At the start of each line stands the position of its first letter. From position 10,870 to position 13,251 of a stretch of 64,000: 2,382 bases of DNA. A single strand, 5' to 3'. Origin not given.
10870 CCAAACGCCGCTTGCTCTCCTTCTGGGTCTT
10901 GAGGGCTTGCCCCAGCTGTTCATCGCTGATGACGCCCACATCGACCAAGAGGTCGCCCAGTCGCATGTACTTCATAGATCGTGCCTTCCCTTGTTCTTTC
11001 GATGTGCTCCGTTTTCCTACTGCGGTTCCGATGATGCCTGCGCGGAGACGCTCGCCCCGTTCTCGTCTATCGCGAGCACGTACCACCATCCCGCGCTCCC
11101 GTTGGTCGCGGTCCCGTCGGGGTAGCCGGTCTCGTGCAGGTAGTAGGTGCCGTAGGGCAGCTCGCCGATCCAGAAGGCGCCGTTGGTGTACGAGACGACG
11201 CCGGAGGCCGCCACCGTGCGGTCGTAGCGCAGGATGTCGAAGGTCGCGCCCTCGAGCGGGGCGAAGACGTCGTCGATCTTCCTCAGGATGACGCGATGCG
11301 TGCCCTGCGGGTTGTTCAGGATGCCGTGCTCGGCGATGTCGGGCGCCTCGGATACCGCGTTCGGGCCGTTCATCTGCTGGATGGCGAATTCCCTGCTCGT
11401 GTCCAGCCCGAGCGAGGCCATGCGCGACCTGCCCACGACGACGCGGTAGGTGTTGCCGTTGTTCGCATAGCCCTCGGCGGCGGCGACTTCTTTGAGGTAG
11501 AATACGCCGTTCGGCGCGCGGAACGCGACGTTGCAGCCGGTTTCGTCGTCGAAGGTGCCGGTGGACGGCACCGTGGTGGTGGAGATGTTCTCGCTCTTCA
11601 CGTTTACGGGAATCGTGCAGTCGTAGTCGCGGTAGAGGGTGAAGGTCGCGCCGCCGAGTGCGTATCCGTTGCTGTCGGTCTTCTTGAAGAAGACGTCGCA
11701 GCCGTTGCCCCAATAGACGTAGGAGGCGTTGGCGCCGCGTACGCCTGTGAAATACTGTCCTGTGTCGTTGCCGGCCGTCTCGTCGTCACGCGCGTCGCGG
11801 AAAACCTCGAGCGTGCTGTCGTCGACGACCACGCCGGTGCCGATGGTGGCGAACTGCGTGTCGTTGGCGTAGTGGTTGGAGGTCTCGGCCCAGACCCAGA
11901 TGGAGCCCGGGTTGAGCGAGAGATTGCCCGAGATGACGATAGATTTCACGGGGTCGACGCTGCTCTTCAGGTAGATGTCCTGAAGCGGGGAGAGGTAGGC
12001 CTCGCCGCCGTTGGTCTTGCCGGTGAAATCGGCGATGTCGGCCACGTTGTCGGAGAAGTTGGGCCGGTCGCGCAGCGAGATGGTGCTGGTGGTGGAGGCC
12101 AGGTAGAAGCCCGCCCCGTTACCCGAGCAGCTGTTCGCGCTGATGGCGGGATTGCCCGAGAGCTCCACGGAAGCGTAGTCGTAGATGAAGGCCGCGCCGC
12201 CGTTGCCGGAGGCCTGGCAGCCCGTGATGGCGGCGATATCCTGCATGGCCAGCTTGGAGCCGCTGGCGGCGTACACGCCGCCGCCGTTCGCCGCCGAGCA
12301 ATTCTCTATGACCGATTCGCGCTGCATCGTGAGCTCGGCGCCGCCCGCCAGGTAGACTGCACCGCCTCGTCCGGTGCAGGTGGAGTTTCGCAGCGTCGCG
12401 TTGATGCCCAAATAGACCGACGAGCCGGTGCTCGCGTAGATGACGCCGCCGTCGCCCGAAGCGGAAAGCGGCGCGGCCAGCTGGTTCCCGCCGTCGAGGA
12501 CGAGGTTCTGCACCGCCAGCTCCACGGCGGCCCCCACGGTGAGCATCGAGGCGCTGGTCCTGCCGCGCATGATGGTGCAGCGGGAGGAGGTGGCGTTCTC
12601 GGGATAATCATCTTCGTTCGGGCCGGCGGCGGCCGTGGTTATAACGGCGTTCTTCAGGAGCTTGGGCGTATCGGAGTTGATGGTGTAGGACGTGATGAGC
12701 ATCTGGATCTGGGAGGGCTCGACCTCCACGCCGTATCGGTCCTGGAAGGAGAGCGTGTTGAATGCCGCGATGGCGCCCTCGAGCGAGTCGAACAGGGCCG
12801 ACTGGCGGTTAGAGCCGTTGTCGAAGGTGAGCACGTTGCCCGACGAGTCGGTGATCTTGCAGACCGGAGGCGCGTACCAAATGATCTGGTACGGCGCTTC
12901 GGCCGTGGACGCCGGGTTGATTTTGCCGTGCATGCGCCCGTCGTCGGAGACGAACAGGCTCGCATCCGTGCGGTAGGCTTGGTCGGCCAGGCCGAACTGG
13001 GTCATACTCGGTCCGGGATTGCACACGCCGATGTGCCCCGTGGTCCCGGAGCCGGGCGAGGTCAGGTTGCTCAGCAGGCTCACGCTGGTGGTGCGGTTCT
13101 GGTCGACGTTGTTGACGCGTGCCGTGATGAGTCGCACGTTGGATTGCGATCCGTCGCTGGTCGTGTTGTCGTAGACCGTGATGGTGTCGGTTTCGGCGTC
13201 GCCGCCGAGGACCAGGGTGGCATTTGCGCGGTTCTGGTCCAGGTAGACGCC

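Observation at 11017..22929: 3,970-aa anchorless secreted beta-helix protein embedded in the minor-pilin operon: candidate pilus-presented giant adhesin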

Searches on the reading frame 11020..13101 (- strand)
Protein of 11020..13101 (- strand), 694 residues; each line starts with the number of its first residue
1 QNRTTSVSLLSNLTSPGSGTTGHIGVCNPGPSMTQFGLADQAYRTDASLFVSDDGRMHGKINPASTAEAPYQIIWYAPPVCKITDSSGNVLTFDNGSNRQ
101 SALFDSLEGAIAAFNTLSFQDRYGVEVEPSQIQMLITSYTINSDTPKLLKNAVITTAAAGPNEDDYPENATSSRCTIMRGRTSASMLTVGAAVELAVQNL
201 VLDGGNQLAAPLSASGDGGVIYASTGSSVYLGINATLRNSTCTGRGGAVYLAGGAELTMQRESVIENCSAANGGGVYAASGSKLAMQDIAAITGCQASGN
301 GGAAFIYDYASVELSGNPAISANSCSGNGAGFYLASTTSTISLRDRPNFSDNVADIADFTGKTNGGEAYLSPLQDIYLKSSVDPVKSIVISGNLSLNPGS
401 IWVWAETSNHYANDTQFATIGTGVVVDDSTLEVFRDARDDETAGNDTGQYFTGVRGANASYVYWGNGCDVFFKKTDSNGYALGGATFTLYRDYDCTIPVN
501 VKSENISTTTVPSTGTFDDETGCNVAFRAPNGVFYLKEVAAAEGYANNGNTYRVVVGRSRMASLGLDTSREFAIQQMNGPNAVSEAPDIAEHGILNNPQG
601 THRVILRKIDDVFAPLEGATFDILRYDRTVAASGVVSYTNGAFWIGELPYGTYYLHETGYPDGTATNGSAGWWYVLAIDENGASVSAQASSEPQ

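Call 11: find_homologous_proteins(query=window:11020-13101:-, max_evalue=0.00001)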
Query window:11020-13101:- (694 aa): 31 proteins with E <= 0.00001 among 8000 candidates.
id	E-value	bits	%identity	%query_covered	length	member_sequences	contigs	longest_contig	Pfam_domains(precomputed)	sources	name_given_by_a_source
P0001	0.0e+0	1482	100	95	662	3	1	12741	PF17802.8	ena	-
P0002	4.0e-138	480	39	98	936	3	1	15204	PF13229.13,PF17802.8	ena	-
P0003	2.0e-104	368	41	78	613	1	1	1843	PF17802.8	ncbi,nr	ncbi:MAG: hypothetical protein IJV64_12950, partial [Oscillospiraceae bacterium]|nr:hypothetical pro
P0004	5.4e-73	264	30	67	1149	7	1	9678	PF24547.2,PF17802.8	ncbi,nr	ncbi:MAG: hypothetical protein J5947_00465 [Clostridium sp.]|nr:hypothetical protein [Clostridium sp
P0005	6.4e-70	254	31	88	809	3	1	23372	PF24547.2,PF17802.8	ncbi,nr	ncbi:MAG: hypothetical protein IJJ38_05135, partial [Lachnospiraceae bacterium]|nr:hypothetical prot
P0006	1.6e-62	230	31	88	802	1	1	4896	PF24547.2,PF17802.8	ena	-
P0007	2.3e-61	226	31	87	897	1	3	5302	PF24547.2,PF17802.8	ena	-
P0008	1.9e-54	203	33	86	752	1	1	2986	PF17802.8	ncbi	-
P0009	3.3e-54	202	29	88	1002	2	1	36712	PF17802.8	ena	-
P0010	7.5e-54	201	30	89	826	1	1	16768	PF24547.2,PF17802.8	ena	-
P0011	1.5e-49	187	32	73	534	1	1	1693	PF17802.8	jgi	jgi:hypothetical protein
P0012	1.2e-48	184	30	87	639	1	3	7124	PF17802.8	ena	-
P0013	1.5e-48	184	27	75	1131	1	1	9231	PF17802.8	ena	-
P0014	5.6e-48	182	30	84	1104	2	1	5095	PF17802.8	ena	-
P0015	1.3e-47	180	30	60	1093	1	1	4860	PF17802.8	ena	-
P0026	2.9e-28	117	28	60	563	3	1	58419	PF17802.8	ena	-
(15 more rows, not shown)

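Call 12: find_encoding_contigs(protein=P0002, flank=10000, max_places=3)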
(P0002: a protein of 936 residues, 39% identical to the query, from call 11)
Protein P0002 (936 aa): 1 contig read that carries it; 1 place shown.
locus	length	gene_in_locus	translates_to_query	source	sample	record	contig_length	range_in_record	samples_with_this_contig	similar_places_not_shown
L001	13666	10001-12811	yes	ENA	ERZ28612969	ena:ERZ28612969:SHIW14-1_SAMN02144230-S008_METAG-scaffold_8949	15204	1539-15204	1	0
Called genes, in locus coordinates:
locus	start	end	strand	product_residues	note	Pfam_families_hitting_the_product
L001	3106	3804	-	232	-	-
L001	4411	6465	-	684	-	-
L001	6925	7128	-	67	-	-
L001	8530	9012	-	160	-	-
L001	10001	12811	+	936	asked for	PF13229:Beta_helix, PF17802:SpaA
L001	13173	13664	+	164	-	?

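Call 13: find_encoding_contigs(protein=P0009, flank=10000, max_places=3)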
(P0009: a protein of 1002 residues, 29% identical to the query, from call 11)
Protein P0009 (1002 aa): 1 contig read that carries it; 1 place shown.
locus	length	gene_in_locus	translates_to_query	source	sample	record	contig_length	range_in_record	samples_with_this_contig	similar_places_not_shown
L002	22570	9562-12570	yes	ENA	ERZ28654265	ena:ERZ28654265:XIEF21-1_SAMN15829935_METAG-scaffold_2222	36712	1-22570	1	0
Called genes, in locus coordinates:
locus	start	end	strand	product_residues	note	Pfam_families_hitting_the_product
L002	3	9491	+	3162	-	?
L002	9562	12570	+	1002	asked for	PF17802:SpaA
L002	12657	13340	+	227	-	-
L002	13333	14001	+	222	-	-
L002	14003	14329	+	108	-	-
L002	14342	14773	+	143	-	PF07963:N_methyl (weak)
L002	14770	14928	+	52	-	-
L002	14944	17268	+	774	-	-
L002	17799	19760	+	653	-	PF08706:D5_N, PF19263:DUF5906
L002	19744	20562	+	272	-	PF13408:Zn_ribbon_recom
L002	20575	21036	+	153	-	-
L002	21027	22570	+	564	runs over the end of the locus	PF00239:Resolvase, PF07508:Recombinase, PF13408:Zn_ribbon_recom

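Call 14: find_encoding_contigs(protein=P0005, flank=10000, max_places=3)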
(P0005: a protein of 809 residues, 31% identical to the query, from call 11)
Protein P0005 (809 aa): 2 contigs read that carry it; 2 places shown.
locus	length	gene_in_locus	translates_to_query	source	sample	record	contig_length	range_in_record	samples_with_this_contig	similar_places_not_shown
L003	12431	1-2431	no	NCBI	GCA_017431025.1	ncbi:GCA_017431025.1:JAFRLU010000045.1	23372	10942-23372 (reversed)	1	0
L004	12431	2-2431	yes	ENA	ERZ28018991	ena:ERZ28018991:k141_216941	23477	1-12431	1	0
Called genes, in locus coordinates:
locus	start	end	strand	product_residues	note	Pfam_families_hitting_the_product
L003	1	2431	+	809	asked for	PF24547:DUF7601, PF17802:SpaA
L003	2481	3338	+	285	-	-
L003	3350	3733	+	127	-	-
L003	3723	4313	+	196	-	-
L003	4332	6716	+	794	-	PF07581:Glug (faint)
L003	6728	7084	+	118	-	PF01627:Hpt (weak)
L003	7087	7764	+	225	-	PF00072:Response_reg, PF00486:Trans_reg_C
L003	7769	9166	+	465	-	PF00512:HisKA, PF02518:HATPase_c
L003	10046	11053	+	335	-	-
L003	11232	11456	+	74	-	-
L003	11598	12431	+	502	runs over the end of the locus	PF00501:AMP-binding, PF13193:AMP-binding_C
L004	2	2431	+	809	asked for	PF24547:DUF7601, PF17802:SpaA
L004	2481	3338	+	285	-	-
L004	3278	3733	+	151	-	-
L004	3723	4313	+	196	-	-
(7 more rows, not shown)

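Call 15: find_encoding_contigs(protein=P0026, flank=10000, max_places=3)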
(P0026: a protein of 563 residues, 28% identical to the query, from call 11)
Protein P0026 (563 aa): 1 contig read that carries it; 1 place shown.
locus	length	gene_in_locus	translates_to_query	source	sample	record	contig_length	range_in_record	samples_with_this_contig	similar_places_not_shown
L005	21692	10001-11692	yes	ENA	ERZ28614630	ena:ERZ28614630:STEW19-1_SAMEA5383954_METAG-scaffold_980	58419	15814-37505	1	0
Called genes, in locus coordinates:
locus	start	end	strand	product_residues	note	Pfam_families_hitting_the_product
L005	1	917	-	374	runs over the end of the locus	-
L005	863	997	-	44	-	-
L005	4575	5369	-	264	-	-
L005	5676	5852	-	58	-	-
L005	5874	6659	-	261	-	-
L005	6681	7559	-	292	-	-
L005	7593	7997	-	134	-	-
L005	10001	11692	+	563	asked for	PF17802:SpaA (faint)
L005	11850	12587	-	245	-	PF00483:NTP_transferase, PF12804:NTP_transf_3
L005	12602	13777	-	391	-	PF00288:GHMP_kinases_N, PF08544:GHMP_kinases_C (weak)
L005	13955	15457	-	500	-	PF01381:HTH_3, PF12844:HTH_19, PF13443:HTH_26 (weak), PF13560:HTH_31, PF02737:3HCDH_N (weak), PF03721:UDPG_MGDP_dh_N, PF00984:UDPG_MGDP_dh, PF03720:UDPG_MGDP_dh_C, +1 more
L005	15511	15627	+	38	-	-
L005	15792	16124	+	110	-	PF03960:ArsC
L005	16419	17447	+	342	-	PF01073:3Beta_HSD, PF01370:Epimerase, PF02719:Polysacc_synt_2, PF04321:RmlD_sub_bind, PF16363:GDP_Man_Dehyd, PF07993:NAD_binding_4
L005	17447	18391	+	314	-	PF01370:Epimerase, PF02719:Polysacc_synt_2, PF04321:RmlD_sub_bind, PF16363:GDP_Man_Dehyd, PF07993:NAD_binding_4 (weak)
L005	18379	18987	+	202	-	PF00908:dTDP_sugar_isom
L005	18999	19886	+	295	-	PF00483:NTP_transferase, PF12804:NTP_transf_3 (weak)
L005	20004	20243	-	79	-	PF03840:SecG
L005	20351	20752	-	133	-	PF12646:DUF3783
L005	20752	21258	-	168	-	PF03167:UDG (weak)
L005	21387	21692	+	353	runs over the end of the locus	PF00365:PFK, PF01513:NAD_kinase (faint)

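Call 16: find_encoding_contigs(protein=P0010, flank=10000, max_places=3)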
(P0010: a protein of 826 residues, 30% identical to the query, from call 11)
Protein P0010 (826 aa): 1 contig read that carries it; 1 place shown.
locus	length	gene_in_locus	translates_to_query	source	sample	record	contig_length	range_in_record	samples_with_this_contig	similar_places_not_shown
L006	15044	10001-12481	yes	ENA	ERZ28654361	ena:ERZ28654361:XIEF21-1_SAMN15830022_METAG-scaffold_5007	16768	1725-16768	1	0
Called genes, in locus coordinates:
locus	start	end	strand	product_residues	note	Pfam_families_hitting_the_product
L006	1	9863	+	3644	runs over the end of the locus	PF24547:DUF7601 (weak), PF19407:DUF5979, PF24547:DUF7601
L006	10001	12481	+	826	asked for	PF24547:DUF7601, PF17802:SpaA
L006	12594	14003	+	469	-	PF14284:PcfJ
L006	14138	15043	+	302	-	?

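Call 24: find_related_loci(query=window:11020-12864:-, collection=genome_contigs, flank=10000)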
Query window:11020-12864:- (615 aa) in genome_contigs; peptide patterns used: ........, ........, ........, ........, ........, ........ (x = any residue, [..] = any of these).
52 stretches matched a pattern, but none encodes a relative of the query by tblastn (E <= 1e-3).

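Call 27: find_related_loci(query=A4, collection=genome_contigs, flank=10000)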
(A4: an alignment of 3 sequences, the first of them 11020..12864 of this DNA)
Query A4 (615 aa) in genome_contigs; peptide patterns used: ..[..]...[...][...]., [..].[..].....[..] (x = any residue, [..] = any of these).
28 stretches matched a pattern; 5 encode a relative of the query (tblastn E <= 1e-3); 5 distinct loci.
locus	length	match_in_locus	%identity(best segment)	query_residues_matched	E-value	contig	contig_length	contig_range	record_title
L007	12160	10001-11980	36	1-615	1e-115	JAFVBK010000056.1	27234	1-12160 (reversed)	MAG: Clostridia bacterium isolate RGIG5017 Roe_deer_Rumen-5__c118236, whole genome shotgun sequence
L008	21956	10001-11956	32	1-605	5e-68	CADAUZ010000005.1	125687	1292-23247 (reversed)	MAG: Ruminococcaceae bacterium isolate RUG13650 genome assembly, contig: RUG13650_asm_5, whole genome shotgun sequence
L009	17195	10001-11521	32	178-614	2e-53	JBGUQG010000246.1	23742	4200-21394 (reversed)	MAG: Christensenellales bacterium isolate ruminal_MAG_145 ruminal_MAG_145_contig_0246, whole genome shotgun sequence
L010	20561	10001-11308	32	1-609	4e-36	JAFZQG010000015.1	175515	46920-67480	MAG: Erysipelotrichaceae bacterium isolate RGIG7999 Water_buffalos_Rumen-1__c335179, whole genome shotgun sequence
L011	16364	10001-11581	31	94-595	2e-42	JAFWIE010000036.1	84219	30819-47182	MAG: Atopobiaceae bacterium isolate RGIG5762 Sheep_Ileum-4__c1224, whole genome shotgun sequence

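Call 74: predict_structure(alignment_id=A1)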
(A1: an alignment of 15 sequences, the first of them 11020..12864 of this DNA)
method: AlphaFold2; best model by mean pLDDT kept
length: 615 residues; sequences in the alignment: 15
mean_pLDDT: 85.8   pTM: 0.76
mean pLDDT of the five models: 85.8, 85.5, 85.1, 83.8, 81.8
residues with pLDDT >= 90: 302; 70-90: 250; 50-70: 40; < 50: 23
segments of 3 or more residues with pLDDT < 50: 88-90, 436-443, 501-510
pLDDT, mean of each block of 10 residues (from residue 1): 91 87 94 96 92 93 94 91 53 79 92 97 88 87 98 96 94 98 96 97 97 97 96 97 96 93 97 86 83 90 75 94 86 80 91 92 80 85 83 78 84 88 78 54 61 86 82 83 76 76 39 71 90 89 85 90 90 90 76 85 78 70
secondary structure, 60 per line:
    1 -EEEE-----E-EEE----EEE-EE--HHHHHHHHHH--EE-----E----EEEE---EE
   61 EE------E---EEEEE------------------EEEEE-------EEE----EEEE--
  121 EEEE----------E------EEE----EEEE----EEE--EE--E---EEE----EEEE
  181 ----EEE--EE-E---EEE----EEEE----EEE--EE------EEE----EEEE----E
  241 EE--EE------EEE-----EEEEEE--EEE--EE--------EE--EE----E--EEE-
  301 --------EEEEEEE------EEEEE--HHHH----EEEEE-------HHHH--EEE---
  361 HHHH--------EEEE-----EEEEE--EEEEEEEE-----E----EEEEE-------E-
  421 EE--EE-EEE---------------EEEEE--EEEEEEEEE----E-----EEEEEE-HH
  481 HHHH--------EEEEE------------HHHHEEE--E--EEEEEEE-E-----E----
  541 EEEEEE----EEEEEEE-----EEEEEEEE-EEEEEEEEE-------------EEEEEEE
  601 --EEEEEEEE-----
elements in order: E2-5 E13-15 E20-22 H28-37 E52-55 E59-62 E73-77 E96-100 E108-110 E115-118 E121-124 E142-144 E149-152 E157-159 E170-172 E177-180 E185-187 E197-199 E204-207 E212-214 E225-227 E232-235 E240-242 E253-255 E261-266 E269-271 E297-299 E309-315 E322-326 H329-332 E337-341 H349-352 E355-357 H361-364 E373-376 E382-386 E389-396 E407-411 E428-430 E446-450 E453-461 E472-477 H479-484 E493-497 H510-513 E514-516 E522-528 E541-546 E551-557 E563-570 E572-580 E594-600 E603-610

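Call 78: fold_search(model_id=the predicted structure, library=pdb)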
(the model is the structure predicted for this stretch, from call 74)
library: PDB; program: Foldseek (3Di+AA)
matches with E <= 10: 668; with E <= 0.001: 14
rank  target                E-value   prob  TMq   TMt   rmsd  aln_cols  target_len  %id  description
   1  6fwv_A                2.2e-06  1.00  0.13  0.15  23.8       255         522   17  The Bacillus anthracis TIE protein (released 2018-08-08)
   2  6fwv_B                4.4e-06  1.00  0.13  0.15  23.6       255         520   17  The Bacillus anthracis TIE protein (released 2018-08-08)
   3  6m48_B                4.3e-05  1.00  0.14  0.11  13.6       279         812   16  Crystal structure of pilus adhesin, SpaC from Lactobacillus rhamnosus GG - P21212 form (released 2020-07-29)
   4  6m7c                  5.2e-05  1.00  0.14  0.28  14.3       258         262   16  Crystal structure of C-terminal fragment of pilus adhesin SpaC from Lactobacillus rhamnosus GG (released 2020-07-29)
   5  6m48_A                5.4e-05  1.00  0.14  0.11  12.7       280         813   16  Crystal structure of pilus adhesin, SpaC from Lactobacillus rhamnosus GG - P21212 form (released 2020-07-29)
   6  7bvx                  1.0e-04  1.00  0.14  0.28  14.4       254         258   18  Crystal structure of C-terminal fragment of pilus adhesin SpaC from Lactobacillus rhamnosus GG-Iodide soaked (released 2020-07-29)
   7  9cdv_B                3.1e-04  1.00  0.28  0.39   7.5       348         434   16  Crystal Structure of Rhombotarget A (released 2025-07-02)
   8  6m3y                  3.2e-04  1.00  0.15  0.12  14.2       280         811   16  Crystal structure of pilus adhesin, SpaC from Lactobacillus rhamnosus GG - open conformation (released 2020-07-29)
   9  10ps                  4.2e-04  1.00  0.12  0.13  13.5       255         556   14  Crystal structure of SdrD A2-A3-B1-B2 domains from Staphylococcus aureus JH1 (released 2026-02-11)
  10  4oq1                  4.9e-04  1.00  0.14  0.24  16.1       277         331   18  Structure of the Streptococcal ancillary pilin (released 2014-04-23)
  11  3kpt_A                5.6e-04  1.00  0.11  0.19  24.5       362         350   15  Crystal structure of BcpA, the major pilin subunit of Bacillus cereus (released 2009-11-24)
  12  7k1u                  7.8e-04  0.99  0.12  0.21  13.3       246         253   17  Crystal Structure of SrtB-anchored Collagen-binding Adhesin Fragment (residues 206-565) from Clostridioides difficile st (released 2021-10-20)
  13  3rkp_A                8.6e-04  1.00  0.13  0.22  26.8       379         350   13  Crystal structure of BcpA*(D312A), the major pilin subunit of Bacillus cereus (released 2012-05-30)
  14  3rkp_B                9.8e-04  1.00  0.12  0.20  27.0       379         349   15  Crystal structure of BcpA*(D312A), the major pilin subunit of Bacillus cereus (released 2012-05-30)
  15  3kpt_B                1.6e-03  0.99  0.11  0.18  24.3       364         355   14  Crystal structure of BcpA, the major pilin subunit of Bacillus cereus (released 2009-11-24)
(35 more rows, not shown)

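Call 81: search_protein_families(library=pfam, proteins=[window:11020-12912:-], max_evalue=1)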
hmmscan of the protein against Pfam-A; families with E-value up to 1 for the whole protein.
window:11020-12912:- (631 aa): 2 families
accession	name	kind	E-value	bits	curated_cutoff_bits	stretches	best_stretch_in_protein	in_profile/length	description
PF17802.7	SpaA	-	7.3e-21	74.6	23.1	2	541-623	3-84/91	Prealbumin-like fold domain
PF13620.12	CarboxypepD_reg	-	0.11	13.3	32.3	1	551-593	12-53/82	Carboxypeptidase regulatory-like domain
